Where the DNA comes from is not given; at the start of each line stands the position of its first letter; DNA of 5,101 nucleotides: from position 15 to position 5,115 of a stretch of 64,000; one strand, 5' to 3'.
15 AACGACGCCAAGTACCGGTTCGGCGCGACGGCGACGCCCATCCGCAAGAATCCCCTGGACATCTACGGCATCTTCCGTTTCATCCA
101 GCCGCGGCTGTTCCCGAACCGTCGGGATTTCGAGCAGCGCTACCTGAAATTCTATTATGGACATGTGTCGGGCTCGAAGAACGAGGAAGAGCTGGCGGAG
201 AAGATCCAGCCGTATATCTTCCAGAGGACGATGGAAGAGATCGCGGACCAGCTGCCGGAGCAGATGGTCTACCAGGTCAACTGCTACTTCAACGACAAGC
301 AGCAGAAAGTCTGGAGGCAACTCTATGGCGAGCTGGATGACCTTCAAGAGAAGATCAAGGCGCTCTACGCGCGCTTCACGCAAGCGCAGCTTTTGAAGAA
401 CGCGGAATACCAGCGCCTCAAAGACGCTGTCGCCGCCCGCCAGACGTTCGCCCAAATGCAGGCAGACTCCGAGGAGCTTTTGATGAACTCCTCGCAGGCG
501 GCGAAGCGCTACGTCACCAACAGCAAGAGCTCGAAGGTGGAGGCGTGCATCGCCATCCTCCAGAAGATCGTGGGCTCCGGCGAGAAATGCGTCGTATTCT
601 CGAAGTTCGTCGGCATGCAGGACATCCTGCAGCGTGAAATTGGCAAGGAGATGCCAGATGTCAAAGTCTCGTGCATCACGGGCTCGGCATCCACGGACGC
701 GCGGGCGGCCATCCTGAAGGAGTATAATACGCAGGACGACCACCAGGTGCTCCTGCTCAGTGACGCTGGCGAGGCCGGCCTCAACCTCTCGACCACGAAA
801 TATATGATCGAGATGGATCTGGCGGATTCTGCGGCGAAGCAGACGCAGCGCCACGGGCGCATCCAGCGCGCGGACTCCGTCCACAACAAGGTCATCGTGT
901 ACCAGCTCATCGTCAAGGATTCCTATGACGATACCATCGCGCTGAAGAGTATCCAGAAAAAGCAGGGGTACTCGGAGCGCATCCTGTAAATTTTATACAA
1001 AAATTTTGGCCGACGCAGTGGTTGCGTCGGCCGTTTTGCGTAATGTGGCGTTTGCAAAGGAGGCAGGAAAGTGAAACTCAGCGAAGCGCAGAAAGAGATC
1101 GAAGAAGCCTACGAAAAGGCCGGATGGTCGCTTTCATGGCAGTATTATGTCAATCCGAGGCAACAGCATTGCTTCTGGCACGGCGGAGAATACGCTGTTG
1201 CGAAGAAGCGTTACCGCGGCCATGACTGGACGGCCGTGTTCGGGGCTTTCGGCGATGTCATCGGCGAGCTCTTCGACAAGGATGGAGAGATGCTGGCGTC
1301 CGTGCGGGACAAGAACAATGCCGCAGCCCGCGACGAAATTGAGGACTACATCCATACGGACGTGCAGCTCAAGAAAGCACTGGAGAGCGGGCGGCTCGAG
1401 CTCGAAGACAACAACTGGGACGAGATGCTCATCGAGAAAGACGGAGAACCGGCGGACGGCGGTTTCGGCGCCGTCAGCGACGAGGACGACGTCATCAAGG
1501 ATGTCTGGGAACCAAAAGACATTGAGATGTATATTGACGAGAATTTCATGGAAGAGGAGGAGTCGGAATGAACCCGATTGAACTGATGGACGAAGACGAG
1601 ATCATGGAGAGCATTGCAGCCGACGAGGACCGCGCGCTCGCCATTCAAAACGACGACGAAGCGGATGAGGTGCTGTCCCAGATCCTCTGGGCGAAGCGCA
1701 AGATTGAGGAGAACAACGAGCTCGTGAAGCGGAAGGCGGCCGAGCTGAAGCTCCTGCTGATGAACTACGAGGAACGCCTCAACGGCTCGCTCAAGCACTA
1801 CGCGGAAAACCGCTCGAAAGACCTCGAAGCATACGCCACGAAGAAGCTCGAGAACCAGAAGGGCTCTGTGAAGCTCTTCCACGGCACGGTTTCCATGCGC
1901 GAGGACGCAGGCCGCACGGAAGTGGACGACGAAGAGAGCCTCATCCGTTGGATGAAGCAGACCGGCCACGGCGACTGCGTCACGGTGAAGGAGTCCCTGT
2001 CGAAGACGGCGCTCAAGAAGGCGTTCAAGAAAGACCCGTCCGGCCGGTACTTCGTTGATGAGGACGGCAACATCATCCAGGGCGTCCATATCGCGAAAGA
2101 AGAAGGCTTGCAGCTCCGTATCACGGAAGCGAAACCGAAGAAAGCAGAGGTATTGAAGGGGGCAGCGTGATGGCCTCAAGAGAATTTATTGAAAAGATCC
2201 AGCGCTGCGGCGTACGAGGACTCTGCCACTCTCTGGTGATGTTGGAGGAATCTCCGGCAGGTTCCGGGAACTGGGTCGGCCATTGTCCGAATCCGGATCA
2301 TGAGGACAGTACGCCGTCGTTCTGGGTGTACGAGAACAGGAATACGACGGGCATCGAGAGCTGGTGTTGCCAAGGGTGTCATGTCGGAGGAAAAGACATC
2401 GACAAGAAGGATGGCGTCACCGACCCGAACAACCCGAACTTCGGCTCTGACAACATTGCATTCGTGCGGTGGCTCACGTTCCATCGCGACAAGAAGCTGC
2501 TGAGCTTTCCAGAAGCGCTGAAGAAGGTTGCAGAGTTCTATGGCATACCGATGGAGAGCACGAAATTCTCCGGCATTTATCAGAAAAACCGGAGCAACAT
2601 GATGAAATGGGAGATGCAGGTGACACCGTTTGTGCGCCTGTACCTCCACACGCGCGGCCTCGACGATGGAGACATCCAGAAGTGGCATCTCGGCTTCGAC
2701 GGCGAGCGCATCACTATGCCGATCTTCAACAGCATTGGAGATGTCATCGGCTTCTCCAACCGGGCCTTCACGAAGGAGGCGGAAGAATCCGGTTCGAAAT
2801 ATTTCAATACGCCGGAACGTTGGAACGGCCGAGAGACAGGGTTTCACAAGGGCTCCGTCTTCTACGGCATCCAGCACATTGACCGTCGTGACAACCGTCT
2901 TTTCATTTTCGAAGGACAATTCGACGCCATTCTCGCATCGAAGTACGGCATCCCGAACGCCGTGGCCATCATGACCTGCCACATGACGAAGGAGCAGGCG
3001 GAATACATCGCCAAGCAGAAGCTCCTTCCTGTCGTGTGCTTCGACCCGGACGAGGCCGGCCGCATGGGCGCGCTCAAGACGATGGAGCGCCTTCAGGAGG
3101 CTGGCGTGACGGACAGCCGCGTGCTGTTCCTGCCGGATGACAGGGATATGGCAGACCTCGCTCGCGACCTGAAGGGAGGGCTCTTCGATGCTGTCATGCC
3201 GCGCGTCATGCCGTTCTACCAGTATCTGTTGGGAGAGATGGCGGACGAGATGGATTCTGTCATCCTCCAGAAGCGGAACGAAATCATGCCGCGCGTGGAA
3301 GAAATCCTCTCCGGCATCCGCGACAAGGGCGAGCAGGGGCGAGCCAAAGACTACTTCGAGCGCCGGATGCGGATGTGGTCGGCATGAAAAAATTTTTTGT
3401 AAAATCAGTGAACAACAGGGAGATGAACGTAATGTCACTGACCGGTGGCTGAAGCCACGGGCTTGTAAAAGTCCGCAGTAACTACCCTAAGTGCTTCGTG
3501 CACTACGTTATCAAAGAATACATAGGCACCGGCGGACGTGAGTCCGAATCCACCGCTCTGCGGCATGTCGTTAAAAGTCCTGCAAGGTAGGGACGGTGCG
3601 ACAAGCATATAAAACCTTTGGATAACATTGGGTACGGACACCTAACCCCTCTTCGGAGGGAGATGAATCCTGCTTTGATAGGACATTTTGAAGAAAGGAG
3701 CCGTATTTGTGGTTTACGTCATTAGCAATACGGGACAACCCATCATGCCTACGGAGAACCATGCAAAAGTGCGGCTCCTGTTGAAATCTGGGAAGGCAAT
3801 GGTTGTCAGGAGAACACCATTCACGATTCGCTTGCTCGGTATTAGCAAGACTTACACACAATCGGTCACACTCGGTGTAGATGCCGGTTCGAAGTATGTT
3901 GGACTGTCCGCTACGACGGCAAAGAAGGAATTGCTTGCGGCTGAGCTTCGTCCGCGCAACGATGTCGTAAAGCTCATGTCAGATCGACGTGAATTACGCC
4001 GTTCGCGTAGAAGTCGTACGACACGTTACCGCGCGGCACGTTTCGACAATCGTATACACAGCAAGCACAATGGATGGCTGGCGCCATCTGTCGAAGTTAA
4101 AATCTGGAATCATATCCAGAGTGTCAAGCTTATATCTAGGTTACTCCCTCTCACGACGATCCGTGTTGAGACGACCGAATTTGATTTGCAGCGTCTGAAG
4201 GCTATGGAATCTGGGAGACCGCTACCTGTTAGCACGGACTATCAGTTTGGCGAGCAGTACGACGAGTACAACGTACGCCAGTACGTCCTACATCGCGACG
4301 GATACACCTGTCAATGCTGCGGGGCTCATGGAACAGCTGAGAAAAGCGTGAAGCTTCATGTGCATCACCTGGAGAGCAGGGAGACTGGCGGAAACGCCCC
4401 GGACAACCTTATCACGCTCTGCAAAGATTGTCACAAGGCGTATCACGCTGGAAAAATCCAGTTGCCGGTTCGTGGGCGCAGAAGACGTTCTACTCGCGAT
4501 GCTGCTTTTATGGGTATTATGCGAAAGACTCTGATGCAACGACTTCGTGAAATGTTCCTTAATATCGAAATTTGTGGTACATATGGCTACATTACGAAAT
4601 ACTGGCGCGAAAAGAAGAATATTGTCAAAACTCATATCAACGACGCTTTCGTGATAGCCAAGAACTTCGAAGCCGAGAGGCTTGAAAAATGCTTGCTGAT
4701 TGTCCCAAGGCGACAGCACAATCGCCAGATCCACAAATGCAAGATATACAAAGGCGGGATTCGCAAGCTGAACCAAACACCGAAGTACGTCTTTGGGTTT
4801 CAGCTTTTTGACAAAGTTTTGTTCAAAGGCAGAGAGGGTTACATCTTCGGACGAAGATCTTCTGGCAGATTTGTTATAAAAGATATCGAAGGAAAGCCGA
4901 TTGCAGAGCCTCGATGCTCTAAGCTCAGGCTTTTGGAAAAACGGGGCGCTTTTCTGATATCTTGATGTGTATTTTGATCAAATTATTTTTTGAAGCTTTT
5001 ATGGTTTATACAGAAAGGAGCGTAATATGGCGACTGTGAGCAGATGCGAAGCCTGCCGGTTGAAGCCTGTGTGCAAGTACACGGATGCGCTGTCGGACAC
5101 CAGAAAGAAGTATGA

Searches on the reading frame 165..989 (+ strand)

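Call 86: search_protein_families(library=phrogs, proteins=[window:165-989:+], max_evalue=0.00001)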
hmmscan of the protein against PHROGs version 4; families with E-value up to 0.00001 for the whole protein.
window:165-989:+ (274 aa): 7 families
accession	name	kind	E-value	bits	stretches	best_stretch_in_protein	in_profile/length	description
phrog_62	-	DNA, RNA and nucleotide metabolism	3.1e-34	118.7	1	3-274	895-1133/1881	DNA helicase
phrog_29996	-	unknown function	8.8e-12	44.8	1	113-267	1005-1157/1189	-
phrog_23807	-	unknown function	1.5e-10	40.5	1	81-256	464-652/1053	-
phrog_26785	-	unknown function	1.1e-06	27.9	1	185-265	778-858/1087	-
phrog_24008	-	DNA, RNA and nucleotide metabolism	6.5e-06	25.3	0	6-253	717-942/1006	helicase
phrog_9690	-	DNA, RNA and nucleotide metabolism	7.4e-06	26.2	0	106-249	127-269/306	DNA helicase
phrog_1685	-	unknown function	8.3e-06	24.2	1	183-273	1459-1548/2278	-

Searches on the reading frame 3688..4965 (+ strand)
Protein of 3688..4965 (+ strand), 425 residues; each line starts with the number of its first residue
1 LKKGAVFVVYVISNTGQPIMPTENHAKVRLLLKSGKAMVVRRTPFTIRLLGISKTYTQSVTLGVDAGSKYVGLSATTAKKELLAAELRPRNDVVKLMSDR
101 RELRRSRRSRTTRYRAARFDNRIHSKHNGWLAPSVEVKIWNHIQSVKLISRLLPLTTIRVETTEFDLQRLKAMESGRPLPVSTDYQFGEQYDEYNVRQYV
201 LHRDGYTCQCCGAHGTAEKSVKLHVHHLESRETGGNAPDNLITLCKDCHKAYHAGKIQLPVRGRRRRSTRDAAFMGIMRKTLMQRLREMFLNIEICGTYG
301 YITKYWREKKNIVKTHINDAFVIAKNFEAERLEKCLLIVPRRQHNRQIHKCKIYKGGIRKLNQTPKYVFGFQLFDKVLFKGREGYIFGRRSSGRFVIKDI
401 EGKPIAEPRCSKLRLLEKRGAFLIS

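Call 86: search_protein_families(library=phrogs, proteins=[window:3688-4965:+], max_evalue=0.00001)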
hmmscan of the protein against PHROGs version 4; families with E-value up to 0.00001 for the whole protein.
window:3688-4965:+ (425 aa): 21 families
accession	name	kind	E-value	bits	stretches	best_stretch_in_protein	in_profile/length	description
phrog_119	-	DNA, RNA and nucleotide metabolism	8.3e-55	187.3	1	9-353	2-337/443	HNH endonuclease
phrog_2214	-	DNA, RNA and nucleotide metabolism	2.9e-38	133.1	1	6-378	5-376/429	HNH endonuclease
phrog_144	-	DNA, RNA and nucleotide metabolism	1e-16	62.1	1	183-258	62-138/175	HNH endonuclease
phrog_1271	-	DNA, RNA and nucleotide metabolism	3.1e-15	57.4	1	187-264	248-326/361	HNH endonuclease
phrog_8446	-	DNA, RNA and nucleotide metabolism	1.5e-14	55.2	1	186-256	123-199/211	HNH endonuclease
phrog_589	-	DNA, RNA and nucleotide metabolism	3.1e-12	47.6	1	184-254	70-140/179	HNH endonuclease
phrog_8048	-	DNA, RNA and nucleotide metabolism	2.6e-11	44.2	1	195-259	166-239/273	HNH endonuclease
phrog_32617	-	unknown function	2.8e-11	43.6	1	8-168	20-188/382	-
phrog_5956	-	DNA, RNA and nucleotide metabolism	8.1e-10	39.5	1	187-258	41-113/138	HNH endonuclease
phrog_333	-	DNA, RNA and nucleotide metabolism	2.3e-09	38.6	1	195-269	23-95/138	HNH endonuclease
phrog_5200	-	DNA, RNA and nucleotide metabolism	1.7e-08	35.5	1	195-285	30-116/154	HNH endonuclease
phrog_14314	-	DNA, RNA and nucleotide metabolism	1.9e-08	36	1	196-252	7-61/252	HNH endonuclease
phrog_15103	-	unknown function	2e-08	35.1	1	193-256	191-258/280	-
phrog_16726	-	DNA, RNA and nucleotide metabolism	2.1e-08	35.2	1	193-249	81-137/308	HNH endonuclease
phrog_740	-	DNA, RNA and nucleotide metabolism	3.6e-08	33.7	1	193-254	26-86/332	HNH endonuclease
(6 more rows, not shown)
